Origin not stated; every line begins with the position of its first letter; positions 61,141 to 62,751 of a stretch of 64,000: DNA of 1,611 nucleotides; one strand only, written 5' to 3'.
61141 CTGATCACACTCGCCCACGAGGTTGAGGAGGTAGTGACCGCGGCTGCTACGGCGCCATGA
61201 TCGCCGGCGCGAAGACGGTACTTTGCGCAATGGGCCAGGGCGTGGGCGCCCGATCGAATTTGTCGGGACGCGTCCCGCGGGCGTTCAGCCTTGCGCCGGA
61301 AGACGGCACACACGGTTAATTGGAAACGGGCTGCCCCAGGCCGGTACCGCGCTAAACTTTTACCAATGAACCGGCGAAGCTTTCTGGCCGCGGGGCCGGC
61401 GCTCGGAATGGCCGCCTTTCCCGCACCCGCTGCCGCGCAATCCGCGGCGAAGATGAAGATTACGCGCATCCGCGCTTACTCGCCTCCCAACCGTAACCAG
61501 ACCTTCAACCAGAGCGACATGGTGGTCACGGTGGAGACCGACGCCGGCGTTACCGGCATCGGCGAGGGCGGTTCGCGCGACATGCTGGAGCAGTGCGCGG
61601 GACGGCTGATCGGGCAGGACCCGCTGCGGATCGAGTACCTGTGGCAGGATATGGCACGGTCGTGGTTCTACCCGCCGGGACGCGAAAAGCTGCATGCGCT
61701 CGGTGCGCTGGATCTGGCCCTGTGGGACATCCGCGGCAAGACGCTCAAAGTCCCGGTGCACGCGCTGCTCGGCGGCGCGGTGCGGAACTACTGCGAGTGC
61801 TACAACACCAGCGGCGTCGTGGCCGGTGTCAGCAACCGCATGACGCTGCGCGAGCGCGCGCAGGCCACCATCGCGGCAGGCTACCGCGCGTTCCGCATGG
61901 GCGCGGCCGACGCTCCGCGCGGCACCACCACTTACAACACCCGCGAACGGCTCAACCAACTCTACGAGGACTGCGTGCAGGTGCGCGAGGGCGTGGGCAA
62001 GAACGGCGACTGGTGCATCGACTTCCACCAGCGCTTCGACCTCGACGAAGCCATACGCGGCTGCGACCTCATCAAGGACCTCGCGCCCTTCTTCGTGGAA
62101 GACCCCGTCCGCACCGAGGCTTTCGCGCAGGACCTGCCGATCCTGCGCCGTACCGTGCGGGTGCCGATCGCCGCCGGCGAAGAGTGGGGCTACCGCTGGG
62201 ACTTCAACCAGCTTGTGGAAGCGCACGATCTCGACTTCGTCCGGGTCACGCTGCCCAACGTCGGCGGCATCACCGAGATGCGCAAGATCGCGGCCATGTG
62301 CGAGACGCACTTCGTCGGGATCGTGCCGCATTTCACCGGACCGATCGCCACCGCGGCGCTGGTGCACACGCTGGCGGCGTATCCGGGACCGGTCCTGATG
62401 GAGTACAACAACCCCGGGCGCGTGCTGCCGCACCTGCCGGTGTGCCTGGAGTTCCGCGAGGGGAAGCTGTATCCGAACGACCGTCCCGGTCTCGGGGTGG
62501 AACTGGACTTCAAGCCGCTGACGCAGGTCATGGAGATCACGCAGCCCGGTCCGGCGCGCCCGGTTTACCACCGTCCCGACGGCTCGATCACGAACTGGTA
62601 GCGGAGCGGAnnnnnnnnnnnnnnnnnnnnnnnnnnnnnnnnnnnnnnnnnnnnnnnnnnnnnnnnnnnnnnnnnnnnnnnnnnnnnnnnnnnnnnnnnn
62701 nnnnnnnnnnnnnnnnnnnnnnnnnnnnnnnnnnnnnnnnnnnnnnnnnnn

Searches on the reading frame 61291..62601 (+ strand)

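Call 8: search_protein_families(library=pfam, proteins=[window:61291-62601:+], max_evalue=0.01)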
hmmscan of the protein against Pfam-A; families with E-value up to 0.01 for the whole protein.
window:61291-62601:+ (436 aa): 2 families
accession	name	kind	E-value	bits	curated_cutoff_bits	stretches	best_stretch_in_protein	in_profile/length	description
PF13378.12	MR_MLE_C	-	4.8e-47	160.9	29.4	1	186-406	2-216/219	Enolase C-terminal domain-like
PF02746.21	MR_MLE_N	-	2.2e-15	57.3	22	1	73-161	25-117/117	Mandelate racemase / muconate lactonizing enzyme, N-terminal domain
